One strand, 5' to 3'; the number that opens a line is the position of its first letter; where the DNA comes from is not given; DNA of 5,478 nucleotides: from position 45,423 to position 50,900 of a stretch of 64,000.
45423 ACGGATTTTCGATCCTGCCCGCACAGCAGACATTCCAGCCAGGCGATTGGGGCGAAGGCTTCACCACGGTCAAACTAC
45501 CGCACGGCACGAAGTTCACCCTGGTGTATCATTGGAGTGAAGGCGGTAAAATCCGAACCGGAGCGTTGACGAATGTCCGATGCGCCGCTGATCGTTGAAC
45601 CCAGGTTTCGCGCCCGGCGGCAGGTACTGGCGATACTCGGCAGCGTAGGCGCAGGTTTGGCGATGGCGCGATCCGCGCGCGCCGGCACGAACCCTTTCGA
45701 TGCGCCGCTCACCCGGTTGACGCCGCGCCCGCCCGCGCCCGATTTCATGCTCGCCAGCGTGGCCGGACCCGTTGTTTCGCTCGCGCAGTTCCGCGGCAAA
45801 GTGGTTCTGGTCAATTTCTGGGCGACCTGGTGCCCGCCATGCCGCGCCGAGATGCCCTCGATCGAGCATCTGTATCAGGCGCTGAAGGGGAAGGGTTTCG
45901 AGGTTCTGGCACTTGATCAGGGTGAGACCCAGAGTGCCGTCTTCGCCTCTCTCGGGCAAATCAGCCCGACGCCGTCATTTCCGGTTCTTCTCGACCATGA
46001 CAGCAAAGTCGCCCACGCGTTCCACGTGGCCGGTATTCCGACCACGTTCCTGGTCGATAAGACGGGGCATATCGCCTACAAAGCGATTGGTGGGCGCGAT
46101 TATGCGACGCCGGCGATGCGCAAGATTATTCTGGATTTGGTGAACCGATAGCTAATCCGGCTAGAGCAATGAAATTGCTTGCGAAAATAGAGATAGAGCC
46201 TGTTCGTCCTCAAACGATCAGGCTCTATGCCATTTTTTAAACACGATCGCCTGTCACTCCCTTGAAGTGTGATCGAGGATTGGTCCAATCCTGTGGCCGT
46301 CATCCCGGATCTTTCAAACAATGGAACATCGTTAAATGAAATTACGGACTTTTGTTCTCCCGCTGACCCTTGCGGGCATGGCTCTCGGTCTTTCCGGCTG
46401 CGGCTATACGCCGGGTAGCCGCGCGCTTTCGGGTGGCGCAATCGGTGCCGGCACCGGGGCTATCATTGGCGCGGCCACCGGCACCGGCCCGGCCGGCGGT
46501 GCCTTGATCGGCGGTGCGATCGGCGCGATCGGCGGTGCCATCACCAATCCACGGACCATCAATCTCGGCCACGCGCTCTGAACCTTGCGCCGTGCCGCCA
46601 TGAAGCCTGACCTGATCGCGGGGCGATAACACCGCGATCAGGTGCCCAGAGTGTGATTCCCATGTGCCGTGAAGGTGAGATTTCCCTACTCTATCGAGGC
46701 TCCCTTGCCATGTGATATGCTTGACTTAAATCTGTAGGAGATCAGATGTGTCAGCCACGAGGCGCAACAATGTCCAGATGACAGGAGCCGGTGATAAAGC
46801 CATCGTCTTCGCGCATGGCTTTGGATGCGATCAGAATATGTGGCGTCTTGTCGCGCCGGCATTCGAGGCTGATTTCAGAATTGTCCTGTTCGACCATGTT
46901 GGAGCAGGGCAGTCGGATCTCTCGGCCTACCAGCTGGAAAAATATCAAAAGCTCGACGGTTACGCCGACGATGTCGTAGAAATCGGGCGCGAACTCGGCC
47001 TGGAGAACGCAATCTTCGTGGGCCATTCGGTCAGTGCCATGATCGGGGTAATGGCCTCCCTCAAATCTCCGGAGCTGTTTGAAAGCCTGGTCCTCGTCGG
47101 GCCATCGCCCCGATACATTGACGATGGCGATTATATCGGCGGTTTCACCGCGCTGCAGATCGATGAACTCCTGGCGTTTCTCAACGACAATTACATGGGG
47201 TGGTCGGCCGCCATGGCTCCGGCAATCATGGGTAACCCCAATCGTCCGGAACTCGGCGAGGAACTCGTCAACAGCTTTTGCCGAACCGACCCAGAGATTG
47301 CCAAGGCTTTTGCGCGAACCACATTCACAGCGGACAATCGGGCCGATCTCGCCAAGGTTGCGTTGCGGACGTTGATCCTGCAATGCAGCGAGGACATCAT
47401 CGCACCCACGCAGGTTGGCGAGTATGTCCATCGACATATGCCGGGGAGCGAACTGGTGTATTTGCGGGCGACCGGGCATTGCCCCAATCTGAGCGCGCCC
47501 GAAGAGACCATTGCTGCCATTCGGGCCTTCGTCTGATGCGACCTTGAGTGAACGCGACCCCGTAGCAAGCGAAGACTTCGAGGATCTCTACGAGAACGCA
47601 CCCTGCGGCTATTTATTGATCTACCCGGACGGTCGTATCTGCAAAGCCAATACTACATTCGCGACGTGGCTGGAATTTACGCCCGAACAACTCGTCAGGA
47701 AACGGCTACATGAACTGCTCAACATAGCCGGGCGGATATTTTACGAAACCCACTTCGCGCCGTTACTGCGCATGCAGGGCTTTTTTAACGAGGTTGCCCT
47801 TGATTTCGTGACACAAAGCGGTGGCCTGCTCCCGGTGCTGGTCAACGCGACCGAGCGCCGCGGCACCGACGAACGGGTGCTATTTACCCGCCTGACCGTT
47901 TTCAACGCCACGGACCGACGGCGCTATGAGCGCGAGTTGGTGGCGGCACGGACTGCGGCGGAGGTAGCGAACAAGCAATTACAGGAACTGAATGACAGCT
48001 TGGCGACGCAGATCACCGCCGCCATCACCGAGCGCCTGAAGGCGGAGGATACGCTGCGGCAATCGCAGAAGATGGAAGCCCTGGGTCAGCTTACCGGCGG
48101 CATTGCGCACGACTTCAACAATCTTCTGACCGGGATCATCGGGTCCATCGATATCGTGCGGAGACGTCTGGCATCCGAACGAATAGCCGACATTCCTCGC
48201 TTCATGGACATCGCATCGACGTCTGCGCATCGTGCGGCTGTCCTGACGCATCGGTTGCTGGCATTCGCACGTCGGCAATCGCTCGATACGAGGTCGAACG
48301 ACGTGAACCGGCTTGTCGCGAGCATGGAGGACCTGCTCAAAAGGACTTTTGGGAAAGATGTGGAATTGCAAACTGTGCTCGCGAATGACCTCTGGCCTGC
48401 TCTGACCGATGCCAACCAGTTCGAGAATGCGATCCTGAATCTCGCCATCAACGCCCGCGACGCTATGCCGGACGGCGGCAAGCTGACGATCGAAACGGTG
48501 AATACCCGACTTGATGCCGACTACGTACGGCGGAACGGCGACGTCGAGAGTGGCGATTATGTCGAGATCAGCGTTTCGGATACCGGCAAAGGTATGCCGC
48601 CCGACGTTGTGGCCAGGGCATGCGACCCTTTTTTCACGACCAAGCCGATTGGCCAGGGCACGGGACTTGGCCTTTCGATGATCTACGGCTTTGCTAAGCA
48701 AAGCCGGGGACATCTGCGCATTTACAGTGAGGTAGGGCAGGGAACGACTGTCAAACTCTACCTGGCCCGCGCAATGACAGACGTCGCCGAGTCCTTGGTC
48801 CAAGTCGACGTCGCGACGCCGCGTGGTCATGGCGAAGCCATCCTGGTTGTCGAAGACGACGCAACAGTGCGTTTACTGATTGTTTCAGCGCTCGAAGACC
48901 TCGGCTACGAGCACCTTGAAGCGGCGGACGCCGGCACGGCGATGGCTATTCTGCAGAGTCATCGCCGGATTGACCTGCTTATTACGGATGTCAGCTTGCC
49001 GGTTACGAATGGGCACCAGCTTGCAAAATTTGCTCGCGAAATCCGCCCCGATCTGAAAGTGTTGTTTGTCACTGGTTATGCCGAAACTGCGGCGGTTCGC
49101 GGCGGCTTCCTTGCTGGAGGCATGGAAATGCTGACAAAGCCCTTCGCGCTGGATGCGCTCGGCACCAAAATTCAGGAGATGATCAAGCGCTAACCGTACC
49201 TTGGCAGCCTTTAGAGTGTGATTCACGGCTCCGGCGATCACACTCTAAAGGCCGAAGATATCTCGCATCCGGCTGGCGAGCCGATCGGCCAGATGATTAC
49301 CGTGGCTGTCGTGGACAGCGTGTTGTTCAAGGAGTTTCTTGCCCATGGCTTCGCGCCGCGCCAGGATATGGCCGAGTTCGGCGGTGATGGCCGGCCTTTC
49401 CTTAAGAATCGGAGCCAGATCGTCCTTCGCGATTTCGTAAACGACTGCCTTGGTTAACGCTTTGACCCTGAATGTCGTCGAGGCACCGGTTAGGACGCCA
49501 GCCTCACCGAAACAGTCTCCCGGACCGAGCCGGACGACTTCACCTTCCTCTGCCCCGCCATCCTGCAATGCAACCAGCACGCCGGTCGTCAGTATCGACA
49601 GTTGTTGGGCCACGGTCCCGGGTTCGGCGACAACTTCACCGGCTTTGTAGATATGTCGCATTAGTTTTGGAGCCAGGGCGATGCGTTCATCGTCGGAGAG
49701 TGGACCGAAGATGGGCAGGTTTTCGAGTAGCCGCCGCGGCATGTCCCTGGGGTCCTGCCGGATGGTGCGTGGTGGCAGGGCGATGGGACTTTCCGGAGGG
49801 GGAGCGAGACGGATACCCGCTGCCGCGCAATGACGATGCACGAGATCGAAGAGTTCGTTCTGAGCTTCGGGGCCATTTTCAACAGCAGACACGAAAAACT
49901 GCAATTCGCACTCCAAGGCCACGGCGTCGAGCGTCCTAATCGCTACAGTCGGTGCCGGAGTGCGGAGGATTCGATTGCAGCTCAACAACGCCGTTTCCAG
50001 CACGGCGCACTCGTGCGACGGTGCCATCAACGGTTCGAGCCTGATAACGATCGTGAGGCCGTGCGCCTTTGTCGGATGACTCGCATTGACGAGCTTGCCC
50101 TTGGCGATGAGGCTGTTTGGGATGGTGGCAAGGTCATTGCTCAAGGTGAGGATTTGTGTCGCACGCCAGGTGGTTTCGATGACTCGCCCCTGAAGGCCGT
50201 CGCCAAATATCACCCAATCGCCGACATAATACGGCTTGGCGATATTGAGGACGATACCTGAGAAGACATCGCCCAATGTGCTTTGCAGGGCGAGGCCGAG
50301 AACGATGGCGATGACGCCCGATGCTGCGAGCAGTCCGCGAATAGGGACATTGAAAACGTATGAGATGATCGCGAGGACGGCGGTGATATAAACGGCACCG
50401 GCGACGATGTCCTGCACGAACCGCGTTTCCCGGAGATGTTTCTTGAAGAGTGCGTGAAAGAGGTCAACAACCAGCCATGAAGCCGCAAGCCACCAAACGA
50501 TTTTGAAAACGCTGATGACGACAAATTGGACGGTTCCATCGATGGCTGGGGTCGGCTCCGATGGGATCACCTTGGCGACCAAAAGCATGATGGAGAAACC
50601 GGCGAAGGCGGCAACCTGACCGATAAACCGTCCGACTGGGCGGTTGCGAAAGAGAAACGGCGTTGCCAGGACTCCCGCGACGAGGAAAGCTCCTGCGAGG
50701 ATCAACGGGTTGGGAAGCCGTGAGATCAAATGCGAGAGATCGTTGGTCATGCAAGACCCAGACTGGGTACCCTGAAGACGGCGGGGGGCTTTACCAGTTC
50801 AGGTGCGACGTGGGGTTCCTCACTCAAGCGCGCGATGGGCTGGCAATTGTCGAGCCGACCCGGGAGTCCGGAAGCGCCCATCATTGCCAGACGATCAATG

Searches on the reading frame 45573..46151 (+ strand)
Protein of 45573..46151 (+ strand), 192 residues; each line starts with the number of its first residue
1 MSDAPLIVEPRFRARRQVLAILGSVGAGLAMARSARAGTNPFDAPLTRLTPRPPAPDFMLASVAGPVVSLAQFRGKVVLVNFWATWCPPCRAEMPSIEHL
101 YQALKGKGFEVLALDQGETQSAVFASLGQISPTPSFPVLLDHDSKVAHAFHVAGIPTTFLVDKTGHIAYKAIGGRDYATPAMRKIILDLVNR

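Call 71: search_protein_families(library=pfam, proteins=[window:45573-46151:+], max_evalue=0.001)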
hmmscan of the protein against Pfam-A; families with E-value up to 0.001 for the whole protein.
window:45573-46151:+ (192 aa): 8 families
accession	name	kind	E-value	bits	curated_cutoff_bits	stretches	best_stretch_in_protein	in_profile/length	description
PF08534.16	Redoxin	-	6.1e-26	91.4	26.6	1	54-175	5-136/148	Redoxin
PF00578.27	AhpC-TSA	-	1.4e-25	90.1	26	1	54-169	4-123/124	AhpC/TSA family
PF13905.12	Thioredoxin_8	-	1.3e-15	57.9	27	1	75-167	1-94/94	Thioredoxin-like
PF00085.26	Thioredoxin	-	4.3e-11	43.2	23.5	1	76-136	19-76/103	Thioredoxin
PF13098.12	Thioredoxin_2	-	3.2e-05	24.7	27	1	74-170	4-90/104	Thioredoxin-like domain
PF00255.25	GSHPx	-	6.7e-05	22.9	27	1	59-114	5-59/108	Glutathione peroxidase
PF02630.20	SCO1-SenC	-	0.00086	19.7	22.8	0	57-109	3-56/134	SCO1/SenC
PF13899.12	Thioredoxin_7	-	0.00093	19.7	27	0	71-125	13-69/83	Thioredoxin-like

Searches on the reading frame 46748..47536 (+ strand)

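Call 71: search_protein_families(library=pfam, proteins=[window:46748-47536:+], max_evalue=0.001)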
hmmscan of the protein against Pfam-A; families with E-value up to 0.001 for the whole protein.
window:46748-47536:+ (262 aa): 3 families
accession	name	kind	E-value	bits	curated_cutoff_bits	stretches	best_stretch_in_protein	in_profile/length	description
PF12697.13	Abhydrolase_6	-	2.3e-19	71.4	26.3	1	19-257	1-217/217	Alpha/beta hydrolase family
PF00561.26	Abhydrolase_1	-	2e-18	67.4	25.8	1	18-125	2-103/245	alpha/beta hydrolase fold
PF12146.15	Hydrolase_4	-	5e-10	39.5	27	1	16-233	4-219/239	Serine aminopeptidase, S33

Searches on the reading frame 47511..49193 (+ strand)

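Call 71: search_protein_families(library=pfam, proteins=[window:47511-49193:+], max_evalue=0.001)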
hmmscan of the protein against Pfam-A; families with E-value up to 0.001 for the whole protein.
window:47511-49193:+ (560 aa): 6 families
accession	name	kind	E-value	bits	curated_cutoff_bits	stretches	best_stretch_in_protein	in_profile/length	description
PF00072.30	Response_reg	-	1.3e-19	70.9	30.2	1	444-554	1-110/111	Response regulator receiver domain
PF02518.31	HATPase_c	-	3.8e-18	66.4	26.4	1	300-419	2-108/111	Histidine kinase-, DNA gyrase B-, and HSP90-like ATPase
PF13426.13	PAS_9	-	2.4e-09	37.9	27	1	31-134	1-102/103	PAS domain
PF00512.31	HisKA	-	2.2e-07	31.3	26.9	1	191-257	2-65/66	His Kinase A (phospho-acceptor) domain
PF00989.32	PAS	-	4.9e-07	30.2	22.6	1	21-123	1-103/113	PAS fold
PF25559.1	DUF7931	-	0.00077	19.6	27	1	442-511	7-77/149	Domain of unknown function (DUF7931)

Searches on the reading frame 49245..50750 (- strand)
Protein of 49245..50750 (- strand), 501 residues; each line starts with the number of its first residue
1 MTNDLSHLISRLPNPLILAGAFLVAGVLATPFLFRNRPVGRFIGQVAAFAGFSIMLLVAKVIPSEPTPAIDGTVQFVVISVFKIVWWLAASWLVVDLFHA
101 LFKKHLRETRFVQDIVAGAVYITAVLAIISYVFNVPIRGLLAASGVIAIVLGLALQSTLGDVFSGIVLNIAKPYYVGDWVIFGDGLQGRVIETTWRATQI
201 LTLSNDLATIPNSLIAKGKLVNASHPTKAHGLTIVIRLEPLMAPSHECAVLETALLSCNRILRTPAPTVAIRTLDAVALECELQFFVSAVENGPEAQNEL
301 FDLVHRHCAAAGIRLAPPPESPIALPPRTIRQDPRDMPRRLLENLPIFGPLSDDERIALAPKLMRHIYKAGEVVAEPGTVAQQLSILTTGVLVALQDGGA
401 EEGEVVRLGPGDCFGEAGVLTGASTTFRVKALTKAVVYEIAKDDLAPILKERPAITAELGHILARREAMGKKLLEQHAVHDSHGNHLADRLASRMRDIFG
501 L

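Call 31: search_protein_families(library=pfam, proteins=[window:49245-50750:-], max_evalue=0.001)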
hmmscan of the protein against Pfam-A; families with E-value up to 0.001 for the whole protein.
window:49245-50750:- (501 aa): 2 families
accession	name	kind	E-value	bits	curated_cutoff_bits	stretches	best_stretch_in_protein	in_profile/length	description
PF00924.24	MS_channel_2nd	-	1.6e-15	57.4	20.2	1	158-225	2-68/68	Mechanosensitive ion channel, beta-domain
PF00027.35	cNMP_binding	-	9.6e-14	51.6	27.5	1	367-451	3-88/89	Cyclic nucleotide-binding domain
